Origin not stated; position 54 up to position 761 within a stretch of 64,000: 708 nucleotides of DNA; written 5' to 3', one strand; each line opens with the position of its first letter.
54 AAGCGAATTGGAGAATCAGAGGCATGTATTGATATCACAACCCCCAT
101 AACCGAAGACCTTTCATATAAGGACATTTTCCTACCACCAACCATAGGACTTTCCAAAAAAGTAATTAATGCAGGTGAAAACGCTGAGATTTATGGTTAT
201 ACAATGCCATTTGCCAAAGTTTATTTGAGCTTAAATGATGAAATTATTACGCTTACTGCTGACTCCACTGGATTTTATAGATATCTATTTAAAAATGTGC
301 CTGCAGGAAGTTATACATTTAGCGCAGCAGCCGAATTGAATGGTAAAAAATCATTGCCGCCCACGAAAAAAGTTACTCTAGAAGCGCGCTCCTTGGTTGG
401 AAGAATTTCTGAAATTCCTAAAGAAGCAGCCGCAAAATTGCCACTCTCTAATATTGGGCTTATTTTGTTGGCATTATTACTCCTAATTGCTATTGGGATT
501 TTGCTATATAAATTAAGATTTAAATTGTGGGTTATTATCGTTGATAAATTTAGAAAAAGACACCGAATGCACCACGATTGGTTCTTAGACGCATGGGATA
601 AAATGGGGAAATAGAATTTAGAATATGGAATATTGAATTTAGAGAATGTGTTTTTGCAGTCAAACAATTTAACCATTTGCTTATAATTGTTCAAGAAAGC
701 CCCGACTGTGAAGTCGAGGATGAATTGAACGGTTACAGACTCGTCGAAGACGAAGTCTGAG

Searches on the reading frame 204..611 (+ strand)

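Call 105: search_protein_families(library=pfam, alignment_id=A9, max_evalue=0.00001)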
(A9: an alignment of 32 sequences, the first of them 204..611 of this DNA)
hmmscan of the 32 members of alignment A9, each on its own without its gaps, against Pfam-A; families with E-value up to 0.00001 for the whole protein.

A. member 1, window:204-611:+ (136 aa): 0 families

B. families by the number of members that match (of 32 scanned): 29 families (the first 25 are shown)
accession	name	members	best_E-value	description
PF00224.27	PK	1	1.5e-100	Pyruvate kinase, barrel domain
PF00113.28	Enolase_C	1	1.8e-98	Enolase, C-terminal TIM barrel domain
PF03952.21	Enolase_N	1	2.6e-52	Enolase, N-terminal domain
PF00300.27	His_Phos_1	1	6.7e-43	Histidine phosphatase superfamily (branch 1)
PF05635.17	23S_rRNA_IVP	1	4.4e-37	23S rRNA-intervening sequence protein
PF00575.29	S1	1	8e-33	S1 RNA binding domain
PF02518.31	HATPase_c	1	6e-31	Histidine kinase-, DNA gyrase B-, and HSP90-like ATPase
PF07497.18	Rho_RNA_bind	1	1.1e-27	Rho termination factor, RNA-binding domain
PF00006.31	ATP-synt_ab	1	3.9e-27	ATP synthase alpha/beta family, nucleotide-binding domain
PF00072.30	Response_reg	1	5e-26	Response regulator receiver domain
PF02887.21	PK_C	1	9.2e-18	Pyruvate kinase, alpha/beta domain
PF00483.29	NTP_transferase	1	3.9e-16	Nucleotidyl transferase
PF06745.19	ATPase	1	1.1e-14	KaiC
PF13481.12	AAA_25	1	4.7e-14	AAA domain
PF23459.1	S1_RRP5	1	2.4e-13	RRP5 S1 domain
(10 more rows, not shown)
